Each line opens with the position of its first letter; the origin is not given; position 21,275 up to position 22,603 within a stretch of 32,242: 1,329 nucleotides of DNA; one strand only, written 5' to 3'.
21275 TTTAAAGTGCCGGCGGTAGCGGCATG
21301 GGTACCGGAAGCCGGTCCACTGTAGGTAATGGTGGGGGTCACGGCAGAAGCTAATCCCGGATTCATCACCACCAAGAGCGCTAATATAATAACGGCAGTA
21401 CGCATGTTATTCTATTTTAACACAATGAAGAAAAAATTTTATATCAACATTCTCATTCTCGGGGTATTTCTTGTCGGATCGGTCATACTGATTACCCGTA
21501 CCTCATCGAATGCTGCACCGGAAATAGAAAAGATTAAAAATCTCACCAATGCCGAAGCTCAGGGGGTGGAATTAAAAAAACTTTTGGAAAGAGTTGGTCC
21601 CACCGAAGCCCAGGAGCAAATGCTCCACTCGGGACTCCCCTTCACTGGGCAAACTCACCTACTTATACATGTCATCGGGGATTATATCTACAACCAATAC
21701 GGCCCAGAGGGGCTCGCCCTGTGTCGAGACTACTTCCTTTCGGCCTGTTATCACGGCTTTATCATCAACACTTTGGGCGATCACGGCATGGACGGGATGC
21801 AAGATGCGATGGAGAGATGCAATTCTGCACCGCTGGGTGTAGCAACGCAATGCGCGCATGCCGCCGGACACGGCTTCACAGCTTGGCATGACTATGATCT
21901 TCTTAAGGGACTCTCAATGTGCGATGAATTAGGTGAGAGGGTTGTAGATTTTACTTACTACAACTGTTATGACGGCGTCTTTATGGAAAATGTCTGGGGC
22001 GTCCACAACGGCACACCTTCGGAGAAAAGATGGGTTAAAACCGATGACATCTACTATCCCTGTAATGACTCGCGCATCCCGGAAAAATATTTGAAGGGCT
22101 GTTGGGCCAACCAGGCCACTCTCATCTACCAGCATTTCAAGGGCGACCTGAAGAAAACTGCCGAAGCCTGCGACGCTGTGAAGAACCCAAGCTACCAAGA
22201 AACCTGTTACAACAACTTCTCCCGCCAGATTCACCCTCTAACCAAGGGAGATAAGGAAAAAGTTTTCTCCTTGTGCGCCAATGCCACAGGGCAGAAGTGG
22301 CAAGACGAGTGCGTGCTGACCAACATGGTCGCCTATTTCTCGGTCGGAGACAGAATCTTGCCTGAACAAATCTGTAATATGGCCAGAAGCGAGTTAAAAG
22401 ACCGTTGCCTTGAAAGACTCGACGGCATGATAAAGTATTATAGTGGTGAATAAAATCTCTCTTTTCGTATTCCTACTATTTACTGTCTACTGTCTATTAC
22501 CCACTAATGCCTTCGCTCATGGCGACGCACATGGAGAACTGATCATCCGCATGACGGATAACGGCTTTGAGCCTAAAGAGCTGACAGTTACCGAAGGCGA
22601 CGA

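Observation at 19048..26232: Pilus-linked surface-protein island: two FEEF-tailed modular exoproteins bracketing a divergent Cys/His-repeat gene pair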

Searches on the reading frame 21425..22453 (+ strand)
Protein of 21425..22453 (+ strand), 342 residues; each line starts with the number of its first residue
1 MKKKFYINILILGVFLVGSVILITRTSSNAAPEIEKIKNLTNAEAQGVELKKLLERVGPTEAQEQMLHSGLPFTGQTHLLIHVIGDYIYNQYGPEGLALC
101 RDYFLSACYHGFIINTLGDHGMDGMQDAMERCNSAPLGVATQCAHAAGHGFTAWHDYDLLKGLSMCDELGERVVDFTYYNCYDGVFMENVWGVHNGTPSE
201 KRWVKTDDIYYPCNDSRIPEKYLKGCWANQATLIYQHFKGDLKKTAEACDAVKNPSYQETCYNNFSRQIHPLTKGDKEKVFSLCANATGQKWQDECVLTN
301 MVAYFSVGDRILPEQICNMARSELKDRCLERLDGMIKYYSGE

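Call 5: search_protein_families(library=pfam, proteins=[window:21425-22453:+], max_evalue=0.1)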
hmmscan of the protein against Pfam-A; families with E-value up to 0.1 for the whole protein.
window:21425-22453:+ (342 aa): 1 family
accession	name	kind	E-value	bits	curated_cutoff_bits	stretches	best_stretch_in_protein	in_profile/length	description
PF25511.1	Ig_CNNM4_N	-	0.07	13.6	27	0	268-293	94-118/133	Metal transporter CNNM4-like, immunoglobulin-like domain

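Call 6: search_protein_families(library=ncbifam, proteins=[window:21425-22453:+], max_evalue=0.1)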
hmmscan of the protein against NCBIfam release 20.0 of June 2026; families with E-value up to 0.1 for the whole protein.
window:21425-22453:+ (342 aa): 0 families

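Call 10: search_solved_structures(query=window:21425-22453:+, max_evalue=1, show_alignments=2)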
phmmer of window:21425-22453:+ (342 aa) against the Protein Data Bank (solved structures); distinct sequences matched with E-value up to 1: 0.

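Call 13: find_homologous_proteins(query=window:21425-22453:+)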
Query window:21425-22453:+ (342 aa): 318 proteins with E <= 0.001 among 1212 candidates; the best 120 are listed.
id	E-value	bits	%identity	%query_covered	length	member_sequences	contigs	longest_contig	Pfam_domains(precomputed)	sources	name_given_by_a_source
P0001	1.3e-240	815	100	100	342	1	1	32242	-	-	-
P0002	3.8e-164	564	74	91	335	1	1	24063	-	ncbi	-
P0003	4.9e-163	560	68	99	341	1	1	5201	-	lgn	-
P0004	9.1e-163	559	73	91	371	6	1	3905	-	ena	-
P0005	1.8e-161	555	67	99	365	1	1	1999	-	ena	-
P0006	4.0e-160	550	66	100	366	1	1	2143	-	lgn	-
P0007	1.1e-159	549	70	97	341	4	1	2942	-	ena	-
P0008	1.2e-159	549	69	92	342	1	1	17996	-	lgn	-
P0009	2.1e-159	548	72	90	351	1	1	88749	-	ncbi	-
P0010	1.7e-158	545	67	99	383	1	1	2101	-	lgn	-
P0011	6.7e-158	543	68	95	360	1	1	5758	-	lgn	-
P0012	8.1e-158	543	70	91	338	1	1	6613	-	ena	-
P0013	1.2e-157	542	66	98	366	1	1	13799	-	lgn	-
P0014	3.2e-157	541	66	96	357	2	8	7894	-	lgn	-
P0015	6.9e-156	536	70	90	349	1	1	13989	-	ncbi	-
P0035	2.7e-149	515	66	92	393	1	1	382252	-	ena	-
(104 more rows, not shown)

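Call 15: find_encoding_contigs(protein=P0009, flank=10000, max_places=2)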
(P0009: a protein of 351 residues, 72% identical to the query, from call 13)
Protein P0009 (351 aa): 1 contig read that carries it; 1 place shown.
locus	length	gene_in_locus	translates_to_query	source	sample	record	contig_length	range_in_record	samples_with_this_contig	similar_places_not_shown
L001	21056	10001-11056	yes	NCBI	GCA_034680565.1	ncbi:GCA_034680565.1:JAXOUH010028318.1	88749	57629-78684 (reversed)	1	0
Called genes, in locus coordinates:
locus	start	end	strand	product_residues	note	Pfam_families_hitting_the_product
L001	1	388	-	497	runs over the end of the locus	PF13567:DUF4131, PF03772:Competence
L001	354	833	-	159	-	PF00075:RNase_H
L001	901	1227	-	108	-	-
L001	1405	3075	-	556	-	PF01368:DHH, PF02272:DHHA1, PF17768:RecJ_OB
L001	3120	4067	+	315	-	PF00932:LTD (weak)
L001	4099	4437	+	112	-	PF11969:DcpS_C, PF01230:HIT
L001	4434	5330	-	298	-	PF00162:PGK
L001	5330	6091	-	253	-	PF00121:TIM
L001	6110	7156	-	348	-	PF00078:RVT_1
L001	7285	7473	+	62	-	-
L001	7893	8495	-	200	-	-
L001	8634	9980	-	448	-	PF05157:MshEN, PF00437:T2SSE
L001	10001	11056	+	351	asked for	-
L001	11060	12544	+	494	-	PF13473:Cupredoxin_1 (weak)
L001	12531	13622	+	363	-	-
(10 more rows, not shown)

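Call 16: find_encoding_contigs(protein=P0035, flank=10000, max_places=2)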
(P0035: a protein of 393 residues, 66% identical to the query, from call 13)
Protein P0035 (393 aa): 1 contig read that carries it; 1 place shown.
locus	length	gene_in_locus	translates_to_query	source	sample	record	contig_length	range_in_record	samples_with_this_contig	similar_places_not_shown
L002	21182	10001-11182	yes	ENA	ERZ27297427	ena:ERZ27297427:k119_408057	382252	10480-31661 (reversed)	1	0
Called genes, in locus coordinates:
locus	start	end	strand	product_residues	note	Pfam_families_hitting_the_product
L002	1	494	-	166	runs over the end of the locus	-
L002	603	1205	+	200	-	PF02777:Sod_Fe_C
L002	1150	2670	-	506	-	PF13567:DUF4131, PF03772:Competence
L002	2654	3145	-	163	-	PF00075:RNase_H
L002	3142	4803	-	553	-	PF01368:DHH, PF02272:DHHA1, PF17768:RecJ_OB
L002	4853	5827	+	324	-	PF00932:LTD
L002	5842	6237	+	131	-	PF11969:DcpS_C, PF01230:HIT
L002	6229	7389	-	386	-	PF00162:PGK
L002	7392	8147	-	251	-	PF00121:TIM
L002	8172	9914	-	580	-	PF05157:MshEN, PF00437:T2SSE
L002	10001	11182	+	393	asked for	-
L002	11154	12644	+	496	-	-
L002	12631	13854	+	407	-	-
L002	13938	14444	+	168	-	PF03640:Lipoprotein_15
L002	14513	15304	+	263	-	PF03372:Exo_endo_phos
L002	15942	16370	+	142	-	PF02021:UPF0102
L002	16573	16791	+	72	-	-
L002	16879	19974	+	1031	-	-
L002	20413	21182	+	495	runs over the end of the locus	PF01743:PolyA_pol, PF12627:PolyA_pol_RNAbd, PF01966:HD, PF13735:tRNA_NucTran2_2 (faint)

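Call 18: find_related_loci(query=A1, collection=genome_contigs, flank=10000)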
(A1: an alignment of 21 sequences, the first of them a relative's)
Query A1 (342 aa) in genome_contigs; peptide patterns used: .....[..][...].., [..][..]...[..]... (x = any residue, [..] = any of these).
147 stretches matched a pattern; 84 encode a relative of the query (tblastn E <= 1e-3); the best 80 are kept; 80 distinct loci.
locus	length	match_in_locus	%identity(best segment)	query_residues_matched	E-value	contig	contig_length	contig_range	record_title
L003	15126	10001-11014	65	4-337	3e-154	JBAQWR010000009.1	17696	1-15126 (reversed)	MAG: Minisyncoccia bacterium isolate MFD03282_ilm_asm_bin15 k127_101594, whole genome shotgun sequence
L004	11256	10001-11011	64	5-338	4e-149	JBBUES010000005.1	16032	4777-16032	MAG: Patescibacteria group bacterium isolate H43-bin022_1 H43_bin022_1_000000000005, whole genome shotgun sequence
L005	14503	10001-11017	62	1-339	6e-151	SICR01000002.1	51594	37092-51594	MAG: Candidatus Zambryskibacteria bacterium isolate Baikal-deep-G210 BACOMB-C2575, whole genome shotgun sequence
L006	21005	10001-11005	54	1-336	3e-125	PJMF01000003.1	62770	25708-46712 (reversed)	MAG: Candidatus Paceibacterota bacterium isolate Amazon_FNV_2010_13_2_2 contig_75_39324282_length_62770_multi_4_in_2_out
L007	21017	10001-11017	47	5-340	1e-108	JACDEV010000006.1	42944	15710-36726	MAG: Patescibacteria group bacterium isolate MGR_bin369 SD2903_NODE_73_length_42944_cov_1.404839, whole genome shotgun s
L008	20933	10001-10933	51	31-341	2e-108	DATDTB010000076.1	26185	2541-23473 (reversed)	MAG TPA_asm: archaeon isolate SMAG_U8019 k141_296594, whole genome shotgun sequence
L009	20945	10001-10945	53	27-340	6e-108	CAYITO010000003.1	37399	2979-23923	MAG TPA_asm: uncultured archaeon isolate ERP119705_co6_956 genome assembly, contig: NODE_960_length_37399_cov_6.881748,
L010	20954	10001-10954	52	24-339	3e-107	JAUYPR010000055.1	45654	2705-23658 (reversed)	MAG: bacterium isolate C4_metabat.bin.46 C4_k141_503519, whole genome shotgun sequence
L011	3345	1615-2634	48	5-339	1e-109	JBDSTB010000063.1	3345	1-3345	MAG: Candidatus Paceibacterota bacterium isolate cluster1_bin.548 k127_3077790, whole genome shotgun sequence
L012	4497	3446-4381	52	27-339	3e-107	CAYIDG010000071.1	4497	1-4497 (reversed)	MAG TPA_asm: uncultured archaeon isolate ERP119705_co1_846 genome assembly, contig: NODE_35668_length_4497_cov_4.385637,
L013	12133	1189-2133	52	26-340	2e-105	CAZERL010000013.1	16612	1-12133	MAG TPA_asm: uncultured archaeon isolate SRP178908_co1_104 genome assembly, contig: NODE_2265_length_16612_cov_11.000664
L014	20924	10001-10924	50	33-340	4e-105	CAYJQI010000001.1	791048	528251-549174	MAG TPA_asm: uncultured archaeon isolate ERP125453_co1_263 genome assembly, contig: NODE_1_length_791048_cov_12.409087,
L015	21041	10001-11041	44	1-340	8e-104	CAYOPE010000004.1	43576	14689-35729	MAG TPA_asm: uncultured Candidatus Saccharibacteria bacterium isolate SRP273308_co1_413 genome assembly, contig: NODE_82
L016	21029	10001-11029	46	5-340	2e-103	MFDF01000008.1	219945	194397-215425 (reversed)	MAG: Candidatus Daviesbacteria bacterium RIFCSPHIGHO2_12_FULL_37_16 rifcsphigho2_12_scaffold_22, whole genome shotgun se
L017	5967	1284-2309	48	5-341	2e-103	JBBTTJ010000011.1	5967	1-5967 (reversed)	MAG: Patescibacteria group bacterium isolate H14-bin022_1 H14_bin022_1_000000000011, whole genome shotgun sequence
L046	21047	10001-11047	41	1-336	5e-77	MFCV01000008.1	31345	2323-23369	MAG: Candidatus Daviesbacteria bacterium RIFCSPHIGHO2_02_FULL_36_13 rifcsphigho2_02_scaffold_1835, whole genome shotgun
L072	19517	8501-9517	41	7-336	6e-72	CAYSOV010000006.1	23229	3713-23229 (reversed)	MAG TPA_asm: uncultured Gammaproteobacteria bacterium isolate binchicken_co110_923 genome assembly, contig: NODE_4811_le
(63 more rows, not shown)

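Call 39: predict_structure(alignment_id=A2)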
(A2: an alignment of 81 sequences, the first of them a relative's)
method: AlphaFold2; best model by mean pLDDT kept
length: 342 residues; sequences in the alignment: 81
mean_pLDDT: 94.4   pTM: 0.87
mean pLDDT of the five models: 94.4, 94.3, 93.5, 93.4, 93.0
residues with pLDDT >= 90: 292; 70-90: 44; 50-70: 5; < 50: 1
segments of 3 or more residues with pLDDT < 50: none
pLDDT, mean of each block of 10 residues (from residue 1): 90 93 70 96 95 97 93 87 98 97 91 97 98 93 97 97 99 98 97 85 96 98 98 97 98 98 96 95 98 98 90 97 97 93 57
secondary structure, 60 per line:
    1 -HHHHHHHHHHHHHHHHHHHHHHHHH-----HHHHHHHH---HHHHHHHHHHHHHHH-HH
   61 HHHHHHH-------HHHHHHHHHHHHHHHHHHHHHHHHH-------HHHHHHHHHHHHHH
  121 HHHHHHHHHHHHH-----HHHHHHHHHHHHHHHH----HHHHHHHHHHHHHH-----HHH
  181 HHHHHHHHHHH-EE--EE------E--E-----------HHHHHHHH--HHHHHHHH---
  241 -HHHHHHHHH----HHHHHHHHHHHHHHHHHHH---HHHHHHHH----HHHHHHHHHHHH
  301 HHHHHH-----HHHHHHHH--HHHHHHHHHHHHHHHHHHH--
elements in order: H2-26 H32-39 H43-57 H59-67 H75-99 H107-133 H139-154 H159-172 H178-191 H220-227 H230-237 H242-250 H255-273 H277-284 H289-306 H312-319 H322-340

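Call 42: fold_search(model_id=the predicted structure, library=pdb)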
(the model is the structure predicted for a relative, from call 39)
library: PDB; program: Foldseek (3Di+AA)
matches with E <= 10: 932; with E <= 0.001: 0
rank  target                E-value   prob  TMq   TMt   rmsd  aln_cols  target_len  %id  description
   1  3zpj                  3.7e-02  0.87  0.21  0.21  20.8       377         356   12  Crystal structure of Ton1535 from Thermococcus onnurineus NA1 (released 2013-12-04)
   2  9g8o_B                4.8e-02  0.72  0.20  0.10  21.5       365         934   12  human 40S ribosome bound by a SKI238-exosome complex (released 2024-10-16)
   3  5h7c_C                5.4e-02  0.77  0.20  0.18  25.3       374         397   13  Crystal structure of a repeat protein with two Protein A-DHR14 repeat modules (released 2017-06-28)
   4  6vfk_B                7.2e-02  0.30  0.14  0.16  17.3       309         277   12  De novo designed tetrahedral nanoparticle T33_dn10 displaying 4 copies of BG505-SOSIP trimer on the surface (released 2020-07-22)
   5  8gel_A                7.5e-02  0.21  0.13  0.10  21.1       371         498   11  Cryo-EM structure of synthetic tetrameric building block sC4 (released 2024-03-13)
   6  4plr_A                7.8e-02  0.57  0.17  0.19  17.1       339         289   10  Crystal Structures of Designed Armadillo Repeat Proteins: Implications of Construct Design and Crystallization Conditi (released 2014-08-27)
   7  8syn_A                8.5e-02  0.75  0.24  0.13  18.2       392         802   13  Human VPS35L/VPS29/VPS26C Complex (released 2023-11-01)
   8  9dze_f                8.5e-02  0.41  0.17  0.19  17.4       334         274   11  Computationally Designed Bifaceted Protein Nanomaterial pD5-14 (released 2024-10-30)
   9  4rv1_B                8.9e-02  0.54  0.19  0.17  22.0       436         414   11  Crystal Structure of Engineered Protein. Northeast Structural Genomics Consortium (NESG) Target OR497. (released 2014-12-10)
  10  4buj_F                1.0e-01  0.72  0.24  0.09  19.2       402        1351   11  Crystal structure of the S. cerevisiae Ski2-3-8 complex (released 2013-08-28)
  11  2ifu_D                1.0e-01  0.60  0.20  0.23  17.9       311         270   12  Crystal Structure of a Gamma-SNAP from Danio rerio (released 2006-10-10)
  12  9epc_F                1.0e-01  0.60  0.21  0.14  19.1       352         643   11  Cryo-EM structure of the Plastid-encoded RNA polymerase from Sinapis alba (released 2025-06-18)
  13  9qhb                  1.1e-01  0.57  0.18  0.21  18.8       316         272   12  Crystal structure of 16-repeat CTPR protein with eliminated coordination sites (released 2025-10-22)
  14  7sqc_J2               1.1e-01  0.77  0.25  0.20  19.1       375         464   10  Ciliary C1 central pair apparatus isolated from Chlamydomonas reinhardtii (released 2022-04-13)
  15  1hz4                  1.1e-01  0.54  0.20  0.19  20.6       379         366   12  CRYSTAL STRUCTURE OF TRANSCRIPTION FACTOR MALT DOMAIN III (released 2001-11-28)
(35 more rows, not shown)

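Call 60: search_solved_structures(query=A2, max_evalue=10, show_alignments=3)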
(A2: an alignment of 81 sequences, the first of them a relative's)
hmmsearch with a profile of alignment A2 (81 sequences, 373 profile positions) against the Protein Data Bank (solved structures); distinct sequences matched with E-value up to 10: 4.
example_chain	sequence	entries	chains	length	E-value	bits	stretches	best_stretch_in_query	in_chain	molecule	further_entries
4o1g_A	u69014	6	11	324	1.9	10.3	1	161-217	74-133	Adenosine kinase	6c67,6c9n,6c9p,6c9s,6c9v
6c9q_A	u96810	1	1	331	2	10.2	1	161-217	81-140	Adenosine kinase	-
2pkf_A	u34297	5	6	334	2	10.2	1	161-217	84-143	Adenosine kinase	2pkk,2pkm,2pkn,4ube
6c9r_A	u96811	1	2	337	2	10.2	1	161-217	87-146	Adenosine kinase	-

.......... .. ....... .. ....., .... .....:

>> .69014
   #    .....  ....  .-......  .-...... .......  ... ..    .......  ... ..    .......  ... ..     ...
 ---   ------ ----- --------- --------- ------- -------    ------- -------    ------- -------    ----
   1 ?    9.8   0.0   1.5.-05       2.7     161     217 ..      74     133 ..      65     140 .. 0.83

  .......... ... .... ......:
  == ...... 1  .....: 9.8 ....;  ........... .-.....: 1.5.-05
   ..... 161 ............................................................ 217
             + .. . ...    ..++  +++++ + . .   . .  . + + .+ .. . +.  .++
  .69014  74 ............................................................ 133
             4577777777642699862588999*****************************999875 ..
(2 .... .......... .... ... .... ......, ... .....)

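Call 73: search_protein_families(library=phrogs, proteins=[window:21425-22453:+], max_evalue=0.01)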
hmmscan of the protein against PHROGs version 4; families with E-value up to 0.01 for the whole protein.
window:21425-22453:+ (342 aa): 0 families

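Call 85: search_protein_families(library=pfam, proteins=[L072:10595-13261:+, L046:11415-14357:+, L016:11104-13884:-, L002:12631-13854:+, L002:13938-14444:+], max_evalue=0.1)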
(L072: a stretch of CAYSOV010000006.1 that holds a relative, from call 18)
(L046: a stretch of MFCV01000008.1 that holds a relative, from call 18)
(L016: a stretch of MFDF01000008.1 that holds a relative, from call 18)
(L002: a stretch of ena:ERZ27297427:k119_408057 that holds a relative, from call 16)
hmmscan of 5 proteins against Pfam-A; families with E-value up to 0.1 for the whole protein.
L072:10595-13261:+ (888 aa): 0 families

L046:11415-14357:+ (980 aa): 0 families

L016:11104-13884:- (926 aa): 0 families

L002:12631-13854:+ (407 aa): 0 families

L002:13938-14444:+ (168 aa): 1 family
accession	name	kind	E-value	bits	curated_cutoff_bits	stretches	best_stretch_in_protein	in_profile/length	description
PF03640.20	Lipoprotein_15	-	9.7e-22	76.6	24.4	2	125-166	2-46/47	Secreted repeat of unknown function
